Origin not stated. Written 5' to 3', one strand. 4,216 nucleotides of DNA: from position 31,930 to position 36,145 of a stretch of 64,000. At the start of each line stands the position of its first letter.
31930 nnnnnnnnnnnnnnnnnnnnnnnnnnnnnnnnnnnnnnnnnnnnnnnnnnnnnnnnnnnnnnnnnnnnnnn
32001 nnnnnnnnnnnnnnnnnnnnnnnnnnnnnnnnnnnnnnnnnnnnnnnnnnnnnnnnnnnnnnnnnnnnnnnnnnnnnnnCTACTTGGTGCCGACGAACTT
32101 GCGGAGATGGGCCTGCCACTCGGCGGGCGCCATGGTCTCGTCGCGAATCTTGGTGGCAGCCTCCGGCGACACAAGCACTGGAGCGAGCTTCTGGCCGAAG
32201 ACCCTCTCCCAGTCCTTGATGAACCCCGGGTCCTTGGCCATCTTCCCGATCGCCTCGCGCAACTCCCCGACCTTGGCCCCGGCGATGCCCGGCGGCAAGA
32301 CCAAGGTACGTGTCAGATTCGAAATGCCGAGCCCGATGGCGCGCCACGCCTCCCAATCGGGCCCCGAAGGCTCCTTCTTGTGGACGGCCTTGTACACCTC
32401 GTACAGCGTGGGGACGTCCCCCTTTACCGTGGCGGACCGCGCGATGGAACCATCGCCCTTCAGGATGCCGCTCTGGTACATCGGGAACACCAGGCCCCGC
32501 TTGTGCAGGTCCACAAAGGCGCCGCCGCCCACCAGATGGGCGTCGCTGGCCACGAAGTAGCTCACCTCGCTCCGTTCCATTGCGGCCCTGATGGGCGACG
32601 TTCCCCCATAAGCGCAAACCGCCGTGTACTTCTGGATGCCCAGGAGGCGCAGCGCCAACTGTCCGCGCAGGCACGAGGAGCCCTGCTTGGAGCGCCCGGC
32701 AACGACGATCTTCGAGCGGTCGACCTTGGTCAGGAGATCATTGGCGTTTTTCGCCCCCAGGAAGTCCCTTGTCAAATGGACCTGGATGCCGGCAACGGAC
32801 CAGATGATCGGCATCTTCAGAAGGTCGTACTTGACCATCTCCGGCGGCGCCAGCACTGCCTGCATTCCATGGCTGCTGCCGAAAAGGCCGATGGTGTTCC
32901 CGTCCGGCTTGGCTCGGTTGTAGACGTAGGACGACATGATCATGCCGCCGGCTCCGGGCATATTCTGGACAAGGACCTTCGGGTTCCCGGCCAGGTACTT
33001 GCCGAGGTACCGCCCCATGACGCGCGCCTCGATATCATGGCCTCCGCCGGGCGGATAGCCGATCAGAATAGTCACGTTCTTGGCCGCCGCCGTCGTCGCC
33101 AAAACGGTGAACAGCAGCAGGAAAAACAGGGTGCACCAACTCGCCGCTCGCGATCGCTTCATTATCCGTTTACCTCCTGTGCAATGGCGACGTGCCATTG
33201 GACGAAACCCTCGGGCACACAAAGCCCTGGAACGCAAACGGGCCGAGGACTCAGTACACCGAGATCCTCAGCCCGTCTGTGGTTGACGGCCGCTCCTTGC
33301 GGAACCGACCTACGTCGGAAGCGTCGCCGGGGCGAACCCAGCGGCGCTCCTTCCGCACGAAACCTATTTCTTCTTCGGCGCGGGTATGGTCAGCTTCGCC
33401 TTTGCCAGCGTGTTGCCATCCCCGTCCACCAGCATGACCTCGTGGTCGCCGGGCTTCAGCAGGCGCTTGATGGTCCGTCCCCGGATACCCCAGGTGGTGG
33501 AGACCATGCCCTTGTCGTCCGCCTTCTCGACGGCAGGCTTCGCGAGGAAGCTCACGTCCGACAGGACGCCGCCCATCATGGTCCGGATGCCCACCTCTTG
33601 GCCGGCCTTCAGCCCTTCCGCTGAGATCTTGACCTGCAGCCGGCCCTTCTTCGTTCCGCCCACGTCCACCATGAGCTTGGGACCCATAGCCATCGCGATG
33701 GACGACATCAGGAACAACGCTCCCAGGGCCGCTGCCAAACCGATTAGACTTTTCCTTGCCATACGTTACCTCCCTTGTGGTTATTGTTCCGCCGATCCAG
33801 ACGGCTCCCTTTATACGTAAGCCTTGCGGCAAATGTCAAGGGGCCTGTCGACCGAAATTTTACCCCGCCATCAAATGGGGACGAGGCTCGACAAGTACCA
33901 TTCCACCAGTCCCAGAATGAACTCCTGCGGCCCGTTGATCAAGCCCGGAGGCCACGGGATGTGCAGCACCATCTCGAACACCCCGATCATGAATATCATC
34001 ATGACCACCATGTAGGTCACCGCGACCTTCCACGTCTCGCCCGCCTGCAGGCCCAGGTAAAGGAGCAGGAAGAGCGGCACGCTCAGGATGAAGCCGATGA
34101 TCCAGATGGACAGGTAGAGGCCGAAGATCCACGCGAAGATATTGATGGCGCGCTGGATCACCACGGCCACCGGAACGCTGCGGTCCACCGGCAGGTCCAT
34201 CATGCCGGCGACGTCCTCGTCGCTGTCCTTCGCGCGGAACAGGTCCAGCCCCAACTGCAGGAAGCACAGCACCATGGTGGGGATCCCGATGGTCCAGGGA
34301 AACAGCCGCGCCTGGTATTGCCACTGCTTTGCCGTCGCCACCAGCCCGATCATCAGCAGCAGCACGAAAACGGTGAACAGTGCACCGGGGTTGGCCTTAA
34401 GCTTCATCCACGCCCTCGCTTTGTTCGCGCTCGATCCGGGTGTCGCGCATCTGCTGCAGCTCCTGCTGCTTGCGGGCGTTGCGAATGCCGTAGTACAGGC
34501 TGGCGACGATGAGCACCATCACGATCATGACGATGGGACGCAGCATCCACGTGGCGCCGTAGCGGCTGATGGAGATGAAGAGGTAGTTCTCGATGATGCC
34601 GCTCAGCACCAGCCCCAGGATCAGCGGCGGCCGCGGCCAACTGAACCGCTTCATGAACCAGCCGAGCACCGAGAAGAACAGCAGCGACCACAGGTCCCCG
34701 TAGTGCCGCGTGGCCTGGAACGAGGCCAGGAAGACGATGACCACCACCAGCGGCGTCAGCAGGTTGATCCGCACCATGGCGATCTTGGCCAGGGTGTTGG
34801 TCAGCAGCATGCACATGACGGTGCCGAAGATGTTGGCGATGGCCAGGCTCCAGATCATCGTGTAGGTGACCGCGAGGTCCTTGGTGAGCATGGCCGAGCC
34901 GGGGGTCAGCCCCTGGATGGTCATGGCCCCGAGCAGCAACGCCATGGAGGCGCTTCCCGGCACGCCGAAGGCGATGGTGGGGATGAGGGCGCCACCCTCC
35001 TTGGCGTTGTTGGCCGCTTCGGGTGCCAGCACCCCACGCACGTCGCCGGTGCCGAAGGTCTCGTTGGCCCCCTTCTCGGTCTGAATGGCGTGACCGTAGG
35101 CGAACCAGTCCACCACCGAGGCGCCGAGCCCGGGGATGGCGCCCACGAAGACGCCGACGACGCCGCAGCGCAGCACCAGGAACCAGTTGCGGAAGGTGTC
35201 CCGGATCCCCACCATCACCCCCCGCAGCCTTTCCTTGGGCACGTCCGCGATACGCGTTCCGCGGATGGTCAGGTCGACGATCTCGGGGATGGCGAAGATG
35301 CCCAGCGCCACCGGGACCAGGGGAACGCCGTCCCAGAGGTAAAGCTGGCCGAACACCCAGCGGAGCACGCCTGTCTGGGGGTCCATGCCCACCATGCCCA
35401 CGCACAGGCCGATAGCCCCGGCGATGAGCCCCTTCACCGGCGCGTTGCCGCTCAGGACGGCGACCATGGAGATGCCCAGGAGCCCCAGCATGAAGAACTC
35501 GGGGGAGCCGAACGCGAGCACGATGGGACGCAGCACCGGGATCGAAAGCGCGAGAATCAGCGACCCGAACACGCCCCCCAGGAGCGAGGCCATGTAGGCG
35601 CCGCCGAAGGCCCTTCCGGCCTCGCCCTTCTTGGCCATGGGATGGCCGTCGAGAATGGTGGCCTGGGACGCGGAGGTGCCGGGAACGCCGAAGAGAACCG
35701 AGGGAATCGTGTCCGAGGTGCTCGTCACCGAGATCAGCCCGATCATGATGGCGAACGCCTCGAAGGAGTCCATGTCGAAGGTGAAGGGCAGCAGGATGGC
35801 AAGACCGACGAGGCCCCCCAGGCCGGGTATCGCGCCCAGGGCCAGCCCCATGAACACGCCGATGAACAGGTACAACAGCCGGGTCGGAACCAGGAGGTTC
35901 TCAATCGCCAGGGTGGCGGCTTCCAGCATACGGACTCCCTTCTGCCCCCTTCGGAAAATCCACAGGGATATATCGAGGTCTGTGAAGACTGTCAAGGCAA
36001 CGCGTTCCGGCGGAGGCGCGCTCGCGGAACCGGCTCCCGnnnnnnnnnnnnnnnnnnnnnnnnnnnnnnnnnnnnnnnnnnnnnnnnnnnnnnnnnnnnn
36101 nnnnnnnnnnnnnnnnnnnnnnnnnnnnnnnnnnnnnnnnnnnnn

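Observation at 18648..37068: Accessory catabolic island with a non-canonical enzyme set and no regulator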

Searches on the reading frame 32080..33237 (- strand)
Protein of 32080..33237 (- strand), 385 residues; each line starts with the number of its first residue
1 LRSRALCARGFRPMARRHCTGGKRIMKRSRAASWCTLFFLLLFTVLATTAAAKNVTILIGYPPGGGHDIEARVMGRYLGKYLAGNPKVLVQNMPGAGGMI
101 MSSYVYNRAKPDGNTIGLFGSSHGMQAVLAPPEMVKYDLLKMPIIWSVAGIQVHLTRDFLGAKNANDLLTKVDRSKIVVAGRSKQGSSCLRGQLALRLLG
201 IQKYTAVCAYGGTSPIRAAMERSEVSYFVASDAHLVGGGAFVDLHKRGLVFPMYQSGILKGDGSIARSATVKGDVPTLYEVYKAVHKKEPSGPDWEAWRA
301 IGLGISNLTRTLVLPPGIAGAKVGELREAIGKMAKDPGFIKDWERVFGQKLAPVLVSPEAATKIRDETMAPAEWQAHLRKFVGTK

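Call 5: search_protein_families(library=pfam, proteins=[window:32080-33237:-])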
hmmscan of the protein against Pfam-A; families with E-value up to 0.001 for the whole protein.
window:32080-33237:- (385 aa): 0 families

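Call 8: search_protein_families(library=pfam, proteins=[window:32083-33162:-], max_evalue=10)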
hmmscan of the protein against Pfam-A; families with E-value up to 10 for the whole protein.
seq(360 aa): 1 family
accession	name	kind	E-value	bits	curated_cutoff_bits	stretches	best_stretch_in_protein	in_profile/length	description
PF03401.19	TctC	-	0.0021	18.1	27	1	53-97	9-50/274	Tripartite tricarboxylate transporter family receptor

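Call 42: find_homologous_proteins(query=window:32080-33162:-)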
Query window:32080-33162:- (360 aa): 279 proteins with E <= 0.001 among 8000 candidates; the best 120 are listed.
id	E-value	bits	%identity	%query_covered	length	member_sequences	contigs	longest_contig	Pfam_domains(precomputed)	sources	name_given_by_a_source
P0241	2.7e-224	762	93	100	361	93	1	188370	-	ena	-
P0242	5.8e-221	751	91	100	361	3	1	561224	-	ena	-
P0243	1.7e-218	743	91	100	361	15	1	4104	-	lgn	-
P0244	4.3e-217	738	89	100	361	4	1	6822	-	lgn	-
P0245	1.6e-201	687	84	100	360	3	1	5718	-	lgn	-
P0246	3.6e-198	676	82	100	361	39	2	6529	PF03401.19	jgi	jgi:tripartite-type tricarboxylate transporter receptor subunit TctC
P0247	4.0e-198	676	81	100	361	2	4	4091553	-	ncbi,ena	-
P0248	1.2e-196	671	80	100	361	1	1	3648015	-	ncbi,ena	-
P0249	8.6e-195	665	80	100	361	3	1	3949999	-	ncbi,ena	-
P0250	1.8e-185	634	78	99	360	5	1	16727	-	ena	-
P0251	7.0e-185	632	77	100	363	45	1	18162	-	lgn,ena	-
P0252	2.4e-177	608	75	100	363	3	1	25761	-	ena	-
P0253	3.9e-176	604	73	100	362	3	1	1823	PF03401.19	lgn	-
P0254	6.5e-176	603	76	93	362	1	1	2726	PF03401.19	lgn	-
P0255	1.6e-175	602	77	94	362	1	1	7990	PF03401.19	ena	-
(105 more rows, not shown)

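Call 44: search_solved_structures(query=A2, max_evalue=0.001)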
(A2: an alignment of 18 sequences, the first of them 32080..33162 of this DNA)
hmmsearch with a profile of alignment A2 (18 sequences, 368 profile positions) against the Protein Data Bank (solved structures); distinct sequences matched with E-value up to 0.001: 11.
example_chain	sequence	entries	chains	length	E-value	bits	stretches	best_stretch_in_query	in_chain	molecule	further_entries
2dvz_A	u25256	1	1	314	1.4e-15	60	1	27-126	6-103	Putative exported protein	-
8hka_A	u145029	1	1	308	2e-15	59.4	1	39-204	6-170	Periplasmic terephthalate binding protein (TBP)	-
8hk9_D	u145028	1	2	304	3.7e-15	58.6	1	41-204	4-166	Periplasmic terephthalate binding protein (TBP)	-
8hkb_A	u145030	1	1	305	5.3e-15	58.1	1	40-204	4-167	Periplasmic terephthalate binding protein (TBP)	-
2f5x_A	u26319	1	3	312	7.7e-15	57.5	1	35-201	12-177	BugD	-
7ndr_A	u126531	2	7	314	1.3e-14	56.8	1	35-264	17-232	Tripartite tricarboxylate transporter substrate binding protein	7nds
4x9t_A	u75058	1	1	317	3.1e-12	49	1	31-219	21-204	Uncharacterized protein UPF0065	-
2qpq_A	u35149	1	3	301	3e-11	45.8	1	39-187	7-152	protein Bug27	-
6hke_A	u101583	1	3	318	3.5e-08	35.7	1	40-216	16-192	Possible TctC subunit of the Tripartite Tricarboxylate Transport(TTT) Family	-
5oei_A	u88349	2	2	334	2e-07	33.2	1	39-208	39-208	Uncharacterized protein family UPF0065:Tat pathway signal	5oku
25hk_A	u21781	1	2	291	0.00022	23.2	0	37-205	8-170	Tripartite tricarboxylate transporter substrate binding protein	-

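Call 53: predict_structure(alignment_id=A2)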
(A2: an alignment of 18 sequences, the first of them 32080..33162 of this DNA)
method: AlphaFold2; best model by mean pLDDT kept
length: 360 residues; sequences in the alignment: 18
mean_pLDDT: 90.0   pTM: 0.83
mean pLDDT of the five models: 90.0, 89.8, 88.3, 87.2, 86.0
residues with pLDDT >= 90: 252; 70-90: 87; 50-70: 20; < 50: 1
segments of 3 or more residues with pLDDT < 50: none
pLDDT, mean of each block of 10 residues (from residue 1): 65 67 64 89 93 95 89 87 96 92 87 96 94 95 95 89 89 94 87 93 92 89 96 87 89 97 94 92 94 97 98 96 90 95 91 84
secondary structure, 60 per line:
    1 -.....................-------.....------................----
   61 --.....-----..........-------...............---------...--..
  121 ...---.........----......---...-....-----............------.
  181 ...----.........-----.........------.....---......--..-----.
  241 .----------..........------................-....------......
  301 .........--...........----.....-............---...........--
elements in order: H2-22 E30-34 H41-56 E63-67 H73-82 E90-95 H96-104 E119-123 E127-132 H140-145 E153-156 H162-173 E180-183 H188-196 E202-206 H207-210 H217-221 E225-230 H253-261 H268-283 E285-288 H295-309 H312-322 H333-344 H348-358

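Call 58: fold_search(model_id=the predicted structure, library=pdb)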
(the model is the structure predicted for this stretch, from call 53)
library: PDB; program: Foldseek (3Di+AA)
matches with E <= 10: 586; with E <= 0.001: 137
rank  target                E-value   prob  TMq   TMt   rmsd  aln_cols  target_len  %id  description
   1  6hke_C                3.0e-15  1.00  0.63  0.76   4.3       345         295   19  MatC (Rpa3494) from Rhodopseudomonas palustris with bound malate (released 2018-12-05)
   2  8hk9_A                3.4e-15  1.00  0.66  0.80   3.9       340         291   21  Apo-form of Periplasmic terephthalate binding protein (TBP) from Ideonella sakaiensis (released 2023-06-21)
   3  7ndr_C                3.8e-15  1.00  0.65  0.78   4.0       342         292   20  Crystal structure of TphC in an open conformation (released 2021-11-03)
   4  2f5x_A                6.7e-15  1.00  0.65  0.76   4.4       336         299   20  Structure of periplasmic binding protein BugD (released 2006-01-24)
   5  7ndr_B                6.7e-15  1.00  0.67  0.80   4.0       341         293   20  Crystal structure of TphC in an open conformation (released 2021-11-03)
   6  2f5x_B                8.9e-15  1.00  0.66  0.77   4.4       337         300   20  Structure of periplasmic binding protein BugD (released 2006-01-24)
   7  6hke_A                9.9e-15  1.00  0.63  0.76   4.4       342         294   19  MatC (Rpa3494) from Rhodopseudomonas palustris with bound malate (released 2018-12-05)
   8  2dvz                  2.1e-14  1.00  0.66  0.77   4.1       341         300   20  Structure of a periplasmic transporter (released 2006-11-07)
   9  7ndr_A                3.6e-14  1.00  0.65  0.78   4.3       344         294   21  Crystal structure of TphC in an open conformation (released 2021-11-03)
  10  8hka                  1.3e-13  1.00  0.66  0.78   4.3       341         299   22  TPA bound-form of Periplasmic terephthalate binding protein (TBP) from Ideonella sakaiensis (released 2023-06-21)
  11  8hkb                  1.7e-13  1.00  0.65  0.76   4.2       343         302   21  TPA bound-form of Periplasmic terephthalate binding protein (TBP) from Ideonella sakaiensis mutant K184D (released 2023-06-21)
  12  6hke_B                2.5e-13  1.00  0.64  0.76   4.1       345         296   19  MatC (Rpa3494) from Rhodopseudomonas palustris with bound malate (released 2018-12-05)
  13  2qpq_A                2.6e-13  1.00  0.67  0.80   3.9       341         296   20  Structure of Bug27 from Bordetella pertussis (released 2007-08-21)
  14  5oei                  4.6e-13  1.00  0.66  0.78   3.9       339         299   18  R. palustris Rpa4515 with oxoadipate (released 2017-11-08)
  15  7nds                  1.2e-12  1.00  0.64  0.76   4.5       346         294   20  Crystal structure of TphC in a closed conformation (released 2021-11-03)
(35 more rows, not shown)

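Call 71: search_protein_families(library=ncbifam, proteins=[window:32080-33162:-], max_evalue=0.001)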
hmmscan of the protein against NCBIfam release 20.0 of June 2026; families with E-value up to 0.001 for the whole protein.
window:32080-33162:- (360 aa): 0 families

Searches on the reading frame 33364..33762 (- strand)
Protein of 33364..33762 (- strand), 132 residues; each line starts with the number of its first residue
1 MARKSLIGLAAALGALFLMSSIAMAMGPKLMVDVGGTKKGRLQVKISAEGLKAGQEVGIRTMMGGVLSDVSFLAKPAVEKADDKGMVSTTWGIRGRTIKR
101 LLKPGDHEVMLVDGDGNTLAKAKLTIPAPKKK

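Call 5: search_protein_families(library=pfam, proteins=[window:33364-33762:-])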
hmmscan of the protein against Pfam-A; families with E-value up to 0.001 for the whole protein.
window:33364-33762:- (132 aa): 0 families

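Call 8: search_protein_families(library=pfam, proteins=[window:33367-33762:-], max_evalue=10)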
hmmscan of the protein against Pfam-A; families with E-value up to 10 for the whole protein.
seq(132 aa): 3 families
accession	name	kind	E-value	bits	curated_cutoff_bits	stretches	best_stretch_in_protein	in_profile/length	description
PF23902.1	AAA_lid_PRS2_C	-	0.0011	19.4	34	1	77-115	17-56/73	PRS2 AAA+ lid C-terminal domain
PF06832.18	BiPBP_C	-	0.12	12.7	26.8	1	94-119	60-86/90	Penicillin-Binding Protein C-terminus Family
PF21104.3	Glyco_hydro_78_N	-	0.21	11.5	27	1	23-91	32-94/142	Glycosyl hydrolase family 78 alpha-rhamnosidase N-terminal domain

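Call 69: predict_structure(protein=window:33364-33762:-)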
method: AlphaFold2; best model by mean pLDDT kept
length: 132 residues; sequences in the alignment: 1
mean_pLDDT: 65.3   pTM: 0.52
mean pLDDT of the five models: 65.3, 61.9, 46.9, 41.9, 38.7
residues with pLDDT >= 90: 0; 70-90: 62; 50-70: 47; < 50: 23
segments of 3 or more residues with pLDDT < 50: 4-6, 85-92
pLDDT, mean of each block of 10 residues (from residue 1): 48 50 63 71 72 78 72 60 43 53 79 86 77 50
secondary structure, 60 per line:
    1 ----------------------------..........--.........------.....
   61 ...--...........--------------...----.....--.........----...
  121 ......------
elements in order: E29-38 E41-49 E56-63 E66-76 E91-93 E98-102 E105-113 E118-126

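Call 71: search_protein_families(library=ncbifam, proteins=[window:33364-33762:-], max_evalue=0.001)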
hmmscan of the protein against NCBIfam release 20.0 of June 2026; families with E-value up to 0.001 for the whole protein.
window:33364-33762:- (132 aa): 0 families

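Call 72: fold_search(model_id=the predicted structure, library=pdb)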
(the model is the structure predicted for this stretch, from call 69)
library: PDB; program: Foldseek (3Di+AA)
matches with E <= 10: 1641; with E <= 0.001: 0
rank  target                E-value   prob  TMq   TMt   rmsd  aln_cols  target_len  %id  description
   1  1ft3_A                1.6e-03  0.98  0.32  0.32   7.5       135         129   16  CRYSTAL STRUCTURE OF TRUNCATED RHOGDI K141A MUTANT (released 2001-05-02)
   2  2n80_MODEL_1_B        2.1e-03  0.98  0.34  0.29   7.1       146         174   15  p75NTR DD:RhoGDI (released 2015-12-23)
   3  1fso                  3.5e-03  0.99  0.33  0.31   6.0       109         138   15  CRYSTAL STRUCTURE OF TRUNCATED HUMAN RHOGDI QUADRUPLE MUTANT (released 2001-05-02)
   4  1rho_A                3.7e-03  0.97  0.32  0.30   7.7       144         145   14  STRUCTURE OF RHO GUANINE NUCLEOTIDE DISSOCIATION INHIBITOR (released 1997-10-15)
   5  1ft0_A                3.7e-03  0.96  0.31  0.32   7.4       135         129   16  CRYSTAL STRUCTURE OF TRUNCATED HUMAN RHOGDI K113A MUTANT (released 2001-05-02)
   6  2jhs                  3.7e-03  0.96  0.31  0.31   7.4       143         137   12  CRYSTAL STRUCTURE OF RHOGDI K135H,K138H,K141H MUTANT (released 2007-05-08)
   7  1ft0_B                4.1e-03  0.98  0.34  0.33   6.9       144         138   14  CRYSTAL STRUCTURE OF TRUNCATED HUMAN RHOGDI K113A MUTANT (released 2001-05-02)
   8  5wab_C                4.8e-03  0.96  0.29  0.08  15.5       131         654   14  Crystal Structure of Bifidobacterium adolescentis GH3 beta-glucosidase (released 2018-04-04)
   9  5wab_B                6.0e-03  0.98  0.33  0.10   6.5       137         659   12  Crystal Structure of Bifidobacterium adolescentis GH3 beta-glucosidase (released 2018-04-04)
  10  7zdy_Y                6.8e-03  0.96  0.30  0.08  15.1       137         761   11  Crystal structure of beta-xylosidase from Thermotoga maritima in complex with methyl-beta-D-xylopyranoside (released 2023-04-19)
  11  1hh4_D                7.1e-03  0.90  0.30  0.25   9.4       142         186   13  Rac1-RhoGDI complex involved in NADPH oxidase activation (released 2001-08-28)
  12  2jht_A                8.4e-03  0.95  0.34  0.33   8.6       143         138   12  CRYSTAL STRUCTURE OF RHOGDI K135T,K138T,K141T MUTANT (released 2007-05-08)
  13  5wab_D                1.0e-02  0.97  0.32  0.09   6.1       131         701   12  Crystal Structure of Bifidobacterium adolescentis GH3 beta-glucosidase (released 2018-04-04)
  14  7zdy_W                1.1e-02  0.93  0.30  0.08  15.1       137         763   11  Crystal structure of beta-xylosidase from Thermotoga maritima in complex with methyl-beta-D-xylopyranoside (released 2023-04-19)
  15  2jhz_A                1.1e-02  0.90  0.29  0.28   6.9       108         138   13  CRYSTAL STRUCTURE OF RHOGDI E155S, E157S MUTANT (released 2007-05-08)
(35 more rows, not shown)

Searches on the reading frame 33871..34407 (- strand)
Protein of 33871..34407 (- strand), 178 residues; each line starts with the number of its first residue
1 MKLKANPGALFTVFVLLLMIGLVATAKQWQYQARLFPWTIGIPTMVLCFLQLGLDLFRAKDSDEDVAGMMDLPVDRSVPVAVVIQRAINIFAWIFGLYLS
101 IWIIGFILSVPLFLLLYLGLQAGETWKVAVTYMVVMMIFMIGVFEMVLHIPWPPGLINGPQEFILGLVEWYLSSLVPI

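Call 5: search_protein_families(library=pfam, proteins=[window:33871-34407:-])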
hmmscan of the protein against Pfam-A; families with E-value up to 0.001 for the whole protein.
window:33871-34407:- (178 aa): 1 family
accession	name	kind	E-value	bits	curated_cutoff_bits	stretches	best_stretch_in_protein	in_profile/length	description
PF07331.16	TctB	-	1.5e-08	35.4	29.1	1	15-153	5-137/137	Tripartite tricarboxylate transporter TctB family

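Call 71: search_protein_families(library=ncbifam, proteins=[window:33871-34407:-], max_evalue=0.001)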
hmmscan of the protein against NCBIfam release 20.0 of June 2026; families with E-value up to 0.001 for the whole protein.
window:33871-34407:- (178 aa): 0 families

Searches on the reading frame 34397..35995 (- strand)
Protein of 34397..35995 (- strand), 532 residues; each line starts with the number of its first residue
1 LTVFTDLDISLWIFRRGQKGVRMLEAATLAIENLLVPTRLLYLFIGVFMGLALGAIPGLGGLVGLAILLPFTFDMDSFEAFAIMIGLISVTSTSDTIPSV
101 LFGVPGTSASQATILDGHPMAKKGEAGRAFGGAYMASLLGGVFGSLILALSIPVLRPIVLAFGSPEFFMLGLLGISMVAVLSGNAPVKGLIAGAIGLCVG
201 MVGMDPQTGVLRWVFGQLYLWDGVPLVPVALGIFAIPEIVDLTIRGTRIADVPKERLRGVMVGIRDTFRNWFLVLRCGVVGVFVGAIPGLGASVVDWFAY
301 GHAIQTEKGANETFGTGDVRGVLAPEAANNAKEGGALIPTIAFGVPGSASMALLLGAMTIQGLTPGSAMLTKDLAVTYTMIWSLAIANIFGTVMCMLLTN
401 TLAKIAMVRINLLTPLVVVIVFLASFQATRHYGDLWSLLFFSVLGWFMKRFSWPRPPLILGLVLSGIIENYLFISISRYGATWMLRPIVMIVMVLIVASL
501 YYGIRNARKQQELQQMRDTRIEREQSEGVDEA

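Call 5: search_protein_families(library=pfam, proteins=[window:34397-35995:-])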
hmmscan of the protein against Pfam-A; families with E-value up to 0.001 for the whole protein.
window:34397-35995:- (532 aa): 1 family
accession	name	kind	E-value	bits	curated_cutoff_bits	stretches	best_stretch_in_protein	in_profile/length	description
PF01970.21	TctA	-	1.7e-127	426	28.9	1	40-460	1-423/423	Tripartite tricarboxylate transporter TctA family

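Call 71: search_protein_families(library=ncbifam, proteins=[window:34397-35929:-], max_evalue=0.001)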
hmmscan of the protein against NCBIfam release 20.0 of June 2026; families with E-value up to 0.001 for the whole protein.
window:34397-35929:- (510 aa): 0 families
